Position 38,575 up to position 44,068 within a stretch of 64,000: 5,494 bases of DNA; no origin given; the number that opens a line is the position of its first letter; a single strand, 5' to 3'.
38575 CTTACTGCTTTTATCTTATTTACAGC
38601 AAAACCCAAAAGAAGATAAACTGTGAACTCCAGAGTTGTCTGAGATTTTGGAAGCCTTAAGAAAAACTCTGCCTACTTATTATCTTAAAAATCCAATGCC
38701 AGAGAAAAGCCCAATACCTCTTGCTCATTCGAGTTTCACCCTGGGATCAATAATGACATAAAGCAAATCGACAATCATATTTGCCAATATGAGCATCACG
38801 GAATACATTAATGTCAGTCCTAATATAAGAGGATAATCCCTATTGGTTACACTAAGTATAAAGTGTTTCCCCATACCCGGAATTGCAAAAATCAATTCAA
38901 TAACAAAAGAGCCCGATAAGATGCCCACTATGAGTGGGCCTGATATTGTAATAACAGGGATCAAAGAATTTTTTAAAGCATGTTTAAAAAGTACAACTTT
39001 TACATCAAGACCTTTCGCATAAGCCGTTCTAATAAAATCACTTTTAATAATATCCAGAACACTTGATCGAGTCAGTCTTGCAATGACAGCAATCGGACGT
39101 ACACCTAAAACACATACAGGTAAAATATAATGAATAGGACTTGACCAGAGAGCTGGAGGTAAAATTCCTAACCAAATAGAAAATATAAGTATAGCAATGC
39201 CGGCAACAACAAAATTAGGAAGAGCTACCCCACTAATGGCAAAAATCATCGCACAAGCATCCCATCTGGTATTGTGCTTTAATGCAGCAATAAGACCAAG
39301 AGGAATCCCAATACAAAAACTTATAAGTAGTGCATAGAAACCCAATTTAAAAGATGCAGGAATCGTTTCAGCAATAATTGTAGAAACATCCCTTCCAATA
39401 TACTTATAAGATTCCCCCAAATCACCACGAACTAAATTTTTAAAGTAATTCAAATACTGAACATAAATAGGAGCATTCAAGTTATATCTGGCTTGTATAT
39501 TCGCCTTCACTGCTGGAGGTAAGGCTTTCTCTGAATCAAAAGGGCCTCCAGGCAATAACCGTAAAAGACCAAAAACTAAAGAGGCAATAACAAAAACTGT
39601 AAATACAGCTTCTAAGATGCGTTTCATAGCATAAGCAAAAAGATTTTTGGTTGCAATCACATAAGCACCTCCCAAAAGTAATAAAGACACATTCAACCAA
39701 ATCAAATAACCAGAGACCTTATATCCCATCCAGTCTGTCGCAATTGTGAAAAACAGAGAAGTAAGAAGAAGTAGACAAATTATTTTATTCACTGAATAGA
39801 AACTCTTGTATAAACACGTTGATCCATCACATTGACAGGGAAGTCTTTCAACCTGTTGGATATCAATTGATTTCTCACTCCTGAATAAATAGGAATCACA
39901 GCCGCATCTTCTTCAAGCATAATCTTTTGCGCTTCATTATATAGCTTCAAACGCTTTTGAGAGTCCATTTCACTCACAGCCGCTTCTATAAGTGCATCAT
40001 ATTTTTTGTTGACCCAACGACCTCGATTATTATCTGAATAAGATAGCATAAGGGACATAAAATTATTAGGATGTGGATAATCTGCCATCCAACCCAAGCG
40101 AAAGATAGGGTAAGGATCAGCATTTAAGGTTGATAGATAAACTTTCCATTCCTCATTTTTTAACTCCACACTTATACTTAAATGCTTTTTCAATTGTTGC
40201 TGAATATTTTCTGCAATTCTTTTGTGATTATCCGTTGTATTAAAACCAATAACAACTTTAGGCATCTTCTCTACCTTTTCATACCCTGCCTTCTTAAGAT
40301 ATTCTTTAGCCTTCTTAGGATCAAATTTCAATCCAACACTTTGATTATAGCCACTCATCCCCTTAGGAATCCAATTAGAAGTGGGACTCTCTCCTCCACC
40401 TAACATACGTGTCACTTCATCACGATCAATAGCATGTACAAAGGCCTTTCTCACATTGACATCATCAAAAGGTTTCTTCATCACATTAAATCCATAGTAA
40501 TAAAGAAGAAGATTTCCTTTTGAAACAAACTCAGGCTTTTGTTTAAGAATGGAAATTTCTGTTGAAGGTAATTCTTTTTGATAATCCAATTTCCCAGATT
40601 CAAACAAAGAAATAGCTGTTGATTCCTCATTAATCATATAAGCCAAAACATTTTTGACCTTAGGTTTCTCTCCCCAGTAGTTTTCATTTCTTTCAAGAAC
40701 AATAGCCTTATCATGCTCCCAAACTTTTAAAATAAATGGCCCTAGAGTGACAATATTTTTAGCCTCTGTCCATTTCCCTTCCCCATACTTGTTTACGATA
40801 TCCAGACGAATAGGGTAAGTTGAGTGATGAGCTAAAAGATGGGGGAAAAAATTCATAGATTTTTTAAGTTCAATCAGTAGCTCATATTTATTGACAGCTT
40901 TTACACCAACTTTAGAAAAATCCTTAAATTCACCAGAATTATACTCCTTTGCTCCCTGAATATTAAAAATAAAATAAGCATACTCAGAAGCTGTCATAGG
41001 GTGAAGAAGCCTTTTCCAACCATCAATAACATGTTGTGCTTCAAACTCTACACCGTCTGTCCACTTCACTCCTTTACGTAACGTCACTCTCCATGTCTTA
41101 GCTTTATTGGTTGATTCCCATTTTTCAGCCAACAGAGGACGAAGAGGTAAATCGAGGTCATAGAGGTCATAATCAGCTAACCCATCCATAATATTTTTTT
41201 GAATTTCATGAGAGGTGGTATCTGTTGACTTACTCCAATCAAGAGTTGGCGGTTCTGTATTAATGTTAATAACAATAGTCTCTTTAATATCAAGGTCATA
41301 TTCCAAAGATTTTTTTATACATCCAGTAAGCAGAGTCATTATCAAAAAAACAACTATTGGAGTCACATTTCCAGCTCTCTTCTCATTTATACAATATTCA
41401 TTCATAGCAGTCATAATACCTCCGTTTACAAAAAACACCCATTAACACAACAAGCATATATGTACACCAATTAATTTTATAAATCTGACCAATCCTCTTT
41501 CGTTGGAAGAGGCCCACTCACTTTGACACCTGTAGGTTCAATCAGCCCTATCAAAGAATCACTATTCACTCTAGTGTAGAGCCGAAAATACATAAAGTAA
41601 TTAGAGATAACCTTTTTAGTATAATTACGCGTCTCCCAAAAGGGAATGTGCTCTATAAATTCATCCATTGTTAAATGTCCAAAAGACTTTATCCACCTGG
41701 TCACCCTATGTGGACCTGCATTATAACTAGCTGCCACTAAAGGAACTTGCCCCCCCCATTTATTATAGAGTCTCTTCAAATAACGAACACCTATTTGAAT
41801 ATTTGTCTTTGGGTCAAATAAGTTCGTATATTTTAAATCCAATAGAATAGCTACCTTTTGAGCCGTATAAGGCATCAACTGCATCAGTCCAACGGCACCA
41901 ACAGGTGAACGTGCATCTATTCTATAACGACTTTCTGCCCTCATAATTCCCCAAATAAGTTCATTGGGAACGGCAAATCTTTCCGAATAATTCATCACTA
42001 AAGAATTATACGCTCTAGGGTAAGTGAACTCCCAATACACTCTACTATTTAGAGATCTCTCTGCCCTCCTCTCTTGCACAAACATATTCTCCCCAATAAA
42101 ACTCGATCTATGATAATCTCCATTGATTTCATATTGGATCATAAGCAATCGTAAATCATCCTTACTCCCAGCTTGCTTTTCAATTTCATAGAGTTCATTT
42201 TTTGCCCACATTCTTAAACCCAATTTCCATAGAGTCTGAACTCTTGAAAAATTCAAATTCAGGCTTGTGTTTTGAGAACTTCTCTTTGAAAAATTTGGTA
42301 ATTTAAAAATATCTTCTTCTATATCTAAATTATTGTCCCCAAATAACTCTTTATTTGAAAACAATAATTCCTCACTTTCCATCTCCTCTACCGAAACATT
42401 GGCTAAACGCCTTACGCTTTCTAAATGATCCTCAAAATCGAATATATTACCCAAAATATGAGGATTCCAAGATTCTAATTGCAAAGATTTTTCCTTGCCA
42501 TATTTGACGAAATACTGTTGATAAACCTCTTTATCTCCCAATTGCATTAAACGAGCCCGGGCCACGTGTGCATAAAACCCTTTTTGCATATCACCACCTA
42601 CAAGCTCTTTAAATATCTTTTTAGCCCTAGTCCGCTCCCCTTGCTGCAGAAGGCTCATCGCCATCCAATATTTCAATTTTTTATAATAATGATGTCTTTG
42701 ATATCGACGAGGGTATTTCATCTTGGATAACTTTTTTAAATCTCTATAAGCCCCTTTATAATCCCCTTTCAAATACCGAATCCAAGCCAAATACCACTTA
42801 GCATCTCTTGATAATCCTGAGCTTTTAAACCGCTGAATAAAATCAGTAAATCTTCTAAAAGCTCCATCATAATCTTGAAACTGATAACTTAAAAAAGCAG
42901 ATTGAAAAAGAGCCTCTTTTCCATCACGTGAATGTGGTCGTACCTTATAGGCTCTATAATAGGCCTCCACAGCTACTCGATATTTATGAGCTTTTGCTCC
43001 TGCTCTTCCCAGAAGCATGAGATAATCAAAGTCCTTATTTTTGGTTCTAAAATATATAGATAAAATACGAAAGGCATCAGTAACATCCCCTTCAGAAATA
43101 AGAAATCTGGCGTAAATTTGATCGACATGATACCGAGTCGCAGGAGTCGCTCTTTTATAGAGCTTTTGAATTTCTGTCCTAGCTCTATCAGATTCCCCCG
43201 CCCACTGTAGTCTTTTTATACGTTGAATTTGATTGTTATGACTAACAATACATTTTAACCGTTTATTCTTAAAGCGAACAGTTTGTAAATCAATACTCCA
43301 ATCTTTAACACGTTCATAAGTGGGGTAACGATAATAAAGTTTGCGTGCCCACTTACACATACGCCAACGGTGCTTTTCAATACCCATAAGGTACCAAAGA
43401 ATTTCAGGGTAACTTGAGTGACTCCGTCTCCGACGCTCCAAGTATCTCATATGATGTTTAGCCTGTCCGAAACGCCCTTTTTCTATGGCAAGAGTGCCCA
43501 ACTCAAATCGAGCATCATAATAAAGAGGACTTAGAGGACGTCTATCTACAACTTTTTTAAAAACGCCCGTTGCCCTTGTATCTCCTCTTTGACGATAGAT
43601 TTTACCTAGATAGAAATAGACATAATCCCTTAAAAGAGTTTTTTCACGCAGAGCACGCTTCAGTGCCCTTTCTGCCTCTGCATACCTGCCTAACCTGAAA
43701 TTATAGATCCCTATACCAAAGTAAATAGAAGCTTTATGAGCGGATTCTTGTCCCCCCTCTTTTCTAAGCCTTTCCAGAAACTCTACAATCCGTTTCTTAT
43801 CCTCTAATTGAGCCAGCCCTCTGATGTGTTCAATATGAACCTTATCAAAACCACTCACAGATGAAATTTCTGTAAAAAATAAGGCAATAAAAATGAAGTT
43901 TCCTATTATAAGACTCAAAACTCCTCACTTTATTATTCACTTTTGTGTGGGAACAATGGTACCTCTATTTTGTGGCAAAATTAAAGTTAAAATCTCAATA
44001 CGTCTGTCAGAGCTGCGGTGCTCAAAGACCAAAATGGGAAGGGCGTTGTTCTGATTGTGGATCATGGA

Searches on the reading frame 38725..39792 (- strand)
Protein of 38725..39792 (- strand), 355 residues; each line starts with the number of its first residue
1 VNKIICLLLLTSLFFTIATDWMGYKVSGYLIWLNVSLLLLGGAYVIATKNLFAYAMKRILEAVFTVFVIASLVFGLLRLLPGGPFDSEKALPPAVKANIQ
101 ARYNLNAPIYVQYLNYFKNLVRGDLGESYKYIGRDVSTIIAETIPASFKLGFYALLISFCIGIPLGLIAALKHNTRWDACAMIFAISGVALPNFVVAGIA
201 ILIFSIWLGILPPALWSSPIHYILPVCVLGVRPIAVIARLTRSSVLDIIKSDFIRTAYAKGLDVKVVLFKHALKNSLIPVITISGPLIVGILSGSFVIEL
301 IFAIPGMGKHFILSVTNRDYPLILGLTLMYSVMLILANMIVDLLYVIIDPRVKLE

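Call 3: search_protein_families(library=pfam, proteins=[window:38725-39792:-], max_evalue=0.01)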
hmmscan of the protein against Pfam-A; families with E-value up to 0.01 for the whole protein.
window:38725-39792:- (355 aa): 2 families
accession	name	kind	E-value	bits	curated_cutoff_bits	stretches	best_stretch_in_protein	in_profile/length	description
PF00528.27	BPD_transp_1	-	2.1e-37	129.1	26.4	1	162-353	1-183/184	Binding-protein-dependent transport system inner membrane component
PF19300.4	BPD_transp_1_N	-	6.3e-05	23.6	23.8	1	53-124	3-76/114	Binding-prot-dependent transport system membrane comp, N-term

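Call 4: search_protein_families(library=ncbifam, proteins=[window:38725-39792:-], max_evalue=0.01)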
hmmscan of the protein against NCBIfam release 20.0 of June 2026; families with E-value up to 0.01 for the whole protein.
window:38725-39792:- (355 aa): 18 families
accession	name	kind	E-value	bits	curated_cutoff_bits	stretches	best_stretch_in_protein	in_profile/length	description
NF045471.1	Opp3B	equivalog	6.2e-97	324.7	480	1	53-354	3-304/308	oligopeptide ABC transporter permease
NF007008.0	PRK09471.1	equivalog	6.8e-95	318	388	1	52-353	2-305/306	oligopeptide ABC transporter permease OppB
NF045470.1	Opp2B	equivalog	7.2e-77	258.5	350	1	58-353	1-300/300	nickel ABC transporter permease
TIGR02789.1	nickel_nikB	equivalog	1.7e-65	221.4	447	1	53-353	3-307/314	nickel ABC transporter permease subunit NikB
NF011661.0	PRK15081.1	equivalog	2.2e-65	221.1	463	1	52-353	2-304/306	glutathione ABC transporter permease GsiC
NF045472.1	Opp4B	equivalog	7.3e-65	219.3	450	1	52-353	2-319/319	oligopeptide ABC transporter permease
NF007677.0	PRK10352.1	equivalog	1.7e-58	198.2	433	1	52-354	2-308/314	nickel ABC transporter permease subunit NikB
NF045469.1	Opp1B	equivalog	5.8e-58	196.8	380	1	53-353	3-307/307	nickel/cobalt ABC transporter permease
NF008161.0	PRK10914.1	equivalog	2.3e-53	181.5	590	2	220-353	203-336/339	dipeptide ABC transporter permease DppB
NF011712.0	PRK15133.1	subfamily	5.1e-41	140.8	445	1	88-355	78-362/364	microcin C ABC transporter permease YejB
NF043081.1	MMSYN1_0165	equivalog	1.9e-39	135.8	350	1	133-355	164-387/388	oligopeptide ABC transporter permease OppB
NF011690.0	PRK15110.1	equivalog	3.8e-30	105.4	432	2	218-350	179-311/321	putrescine export ABC transporter permease SapB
NF045474.1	Opp2C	equivalog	9.1e-12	45.1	300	1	132-283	27-163/236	nickel transporter permease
NF045476.1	Opp4C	equivalog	6.1e-09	35.5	350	1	132-283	64-201/278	oligopeptide ABC transporter permease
NF045473.1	Opp1C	equivalog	2.9e-06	26.9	350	1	132-285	55-193/267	nickel/cobalt ABC transporter permease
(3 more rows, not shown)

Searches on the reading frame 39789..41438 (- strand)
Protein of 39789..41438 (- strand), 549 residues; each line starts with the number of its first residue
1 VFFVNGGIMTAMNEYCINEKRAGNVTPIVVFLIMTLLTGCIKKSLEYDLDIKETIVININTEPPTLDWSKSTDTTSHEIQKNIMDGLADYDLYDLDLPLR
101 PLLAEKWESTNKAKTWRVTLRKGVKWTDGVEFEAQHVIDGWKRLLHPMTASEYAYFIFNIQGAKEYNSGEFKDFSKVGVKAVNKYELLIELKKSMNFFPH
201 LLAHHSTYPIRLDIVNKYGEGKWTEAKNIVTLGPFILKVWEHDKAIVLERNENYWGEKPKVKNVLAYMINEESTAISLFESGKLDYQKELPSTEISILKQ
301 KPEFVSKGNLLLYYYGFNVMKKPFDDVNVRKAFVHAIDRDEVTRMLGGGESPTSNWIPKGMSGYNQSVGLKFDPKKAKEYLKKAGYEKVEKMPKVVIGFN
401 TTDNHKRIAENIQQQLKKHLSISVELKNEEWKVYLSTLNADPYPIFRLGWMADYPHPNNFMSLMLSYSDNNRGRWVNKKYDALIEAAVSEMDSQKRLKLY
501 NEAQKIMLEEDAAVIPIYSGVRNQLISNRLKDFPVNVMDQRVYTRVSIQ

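Call 3: search_protein_families(library=pfam, proteins=[window:39789-41438:-], max_evalue=0.01)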
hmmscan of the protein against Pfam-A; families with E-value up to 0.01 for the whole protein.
window:39789-41438:- (549 aa): 1 family
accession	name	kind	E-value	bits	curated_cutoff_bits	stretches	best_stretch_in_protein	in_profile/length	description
PF00496.27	SBP_bac_5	-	3.1e-88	296.8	32.4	1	99-471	2-367/368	Bacterial extracellular solute-binding proteins, family 5 Middle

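Call 4: search_protein_families(library=ncbifam, proteins=[window:39789-41438:-], max_evalue=0.01)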
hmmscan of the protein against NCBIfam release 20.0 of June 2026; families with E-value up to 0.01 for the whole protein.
window:39789-41438:- (549 aa): 11 families
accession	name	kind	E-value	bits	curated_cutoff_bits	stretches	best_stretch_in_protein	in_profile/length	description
NF011684.0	PRK15104.1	equivalog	3.9e-82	276.7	947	1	36-527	22-518/543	oligopeptide ABC transporter substrate-binding protein OppA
NF007287.0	PRK09755.1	equivalog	3e-60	204.5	1098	1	56-545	36-528/535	ABC transporter substrate-binding protein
NF043070.1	DppA_dipep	equivalog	4.3e-46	157.6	1005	1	73-548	50-534/535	dipeptide ABC transporter periplasmic-binding protein DppA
NF045467.1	Opp4A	equivalog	9.8e-46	156.1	650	1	65-541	48-549/556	oligopeptide ABC transporter substrate-binding protein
TIGR02294.1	nickel_nikA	equivalog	1.7e-36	125.8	393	1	95-519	44-472/501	nickel ABC transporter substrate-binding protein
NF011689.0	PRK15109.1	equivalog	8.3e-36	123.7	560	1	76-529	58-519/547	ABC transporter substrate-binding protein SapA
NF011942.0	PRK15413.1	equivalog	4.9e-35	121.2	594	1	53-531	28-491/512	glutathione ABC transporter substrate-binding protein GsiB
NF045468.1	Opp5A_nikA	equivalog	8.7e-28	97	600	2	184-510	121-450/488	nickel ABC transporter substrate-binding protein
NF047575.1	opine_bind_CntA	exception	9.4e-24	83.8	800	2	30-283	12-244/535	staphylopine-dependent metal ABC transporter substrate-binding lipoprotein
TIGR04028.1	SBP_KPN_01854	hypoth_equivalog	5.2e-20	71.5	468.5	2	224-523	157-483/509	TIGR04028 family ABC transporter substrate-binding protein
NF043077.1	MMSYN1_0169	equivalog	4.8e-08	31.9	650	1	179-283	260-374/896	oligopeptide ABC transporter substrate-binding protein OppA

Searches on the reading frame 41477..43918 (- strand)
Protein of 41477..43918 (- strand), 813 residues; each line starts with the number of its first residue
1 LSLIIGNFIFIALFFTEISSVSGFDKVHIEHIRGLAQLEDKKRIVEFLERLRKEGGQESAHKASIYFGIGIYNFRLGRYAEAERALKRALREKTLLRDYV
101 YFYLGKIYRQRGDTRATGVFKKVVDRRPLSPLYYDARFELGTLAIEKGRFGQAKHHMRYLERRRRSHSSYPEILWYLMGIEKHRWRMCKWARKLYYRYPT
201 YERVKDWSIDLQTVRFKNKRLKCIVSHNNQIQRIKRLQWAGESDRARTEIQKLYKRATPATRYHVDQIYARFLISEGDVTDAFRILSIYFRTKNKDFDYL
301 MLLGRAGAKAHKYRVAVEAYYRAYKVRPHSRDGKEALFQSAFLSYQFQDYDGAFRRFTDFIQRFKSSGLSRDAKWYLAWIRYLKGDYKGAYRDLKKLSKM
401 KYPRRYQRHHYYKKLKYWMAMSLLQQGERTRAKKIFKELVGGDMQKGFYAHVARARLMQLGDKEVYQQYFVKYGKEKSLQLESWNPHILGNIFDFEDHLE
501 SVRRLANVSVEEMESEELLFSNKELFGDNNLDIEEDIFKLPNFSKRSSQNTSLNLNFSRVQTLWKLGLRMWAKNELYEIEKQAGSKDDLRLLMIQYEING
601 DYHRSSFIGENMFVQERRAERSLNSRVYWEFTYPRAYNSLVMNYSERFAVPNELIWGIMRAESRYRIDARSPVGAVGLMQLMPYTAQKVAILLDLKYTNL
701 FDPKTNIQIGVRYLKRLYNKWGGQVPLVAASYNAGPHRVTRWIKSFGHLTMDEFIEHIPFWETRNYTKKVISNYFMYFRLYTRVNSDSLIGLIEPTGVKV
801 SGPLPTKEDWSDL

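Call 12: search_protein_families(library=pfam, proteins=[window:41477-43918:-], max_evalue=0.001)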
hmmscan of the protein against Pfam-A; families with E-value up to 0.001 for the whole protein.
window:41477-43918:- (813 aa): 12 families
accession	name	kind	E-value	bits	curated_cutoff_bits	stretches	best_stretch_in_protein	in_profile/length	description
PF01464.25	SLT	-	3.1e-30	104.6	21.3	1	642-752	4-114/117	Transglycosylase SLT domain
PF13432.12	TPR_16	-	3.9e-11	43.6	32.7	1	70-113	4-46/65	Tetratricopeptide repeat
PF14559.12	TPR_19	-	2.2e-09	38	25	0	384-440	4-52/68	Tetratricopeptide repeat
PF13428.12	TPR_14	-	1.4e-08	35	23.5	0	71-91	9-29/44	Tetratricopeptide repeat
PF13174.12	TPR_6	-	2.8e-08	34.3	26.3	0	417-440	4-27/33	Tetratricopeptide repeat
PF07719.23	TPR_2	-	4.7e-07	29.9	27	0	64-91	2-29/34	Tetratricopeptide repeat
PF13424.12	TPR_12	-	8.2e-07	29.6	30.1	1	48-91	30-73/77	Tetratricopeptide repeat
PF23914.1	TPR_CcmH_CycH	-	6.3e-06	26.6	42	1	293-400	46-150/158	Cytochrome c-type biogenesis protein H TPR domain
PF12895.13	ANAPC3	-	0.00028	21.6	27.2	0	268-320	28-79/82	Anaphase-promoting complex, cyclosome, subunit 3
PF20308.4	TPR-S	-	0.00034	21.6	27.6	0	251-330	6-92/102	Tetratricopeptide Repeats-Sensor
PF21545.3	T7SS_EccA1_N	-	0.00045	20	27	0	62-128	167-236/272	T7SS, ESX-1 secretion system protein EccA1, N-terminal domain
PF22860.2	DUF7017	-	0.0005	20.5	27.5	0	75-166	13-103/141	Domain of unknown function (DUF7017)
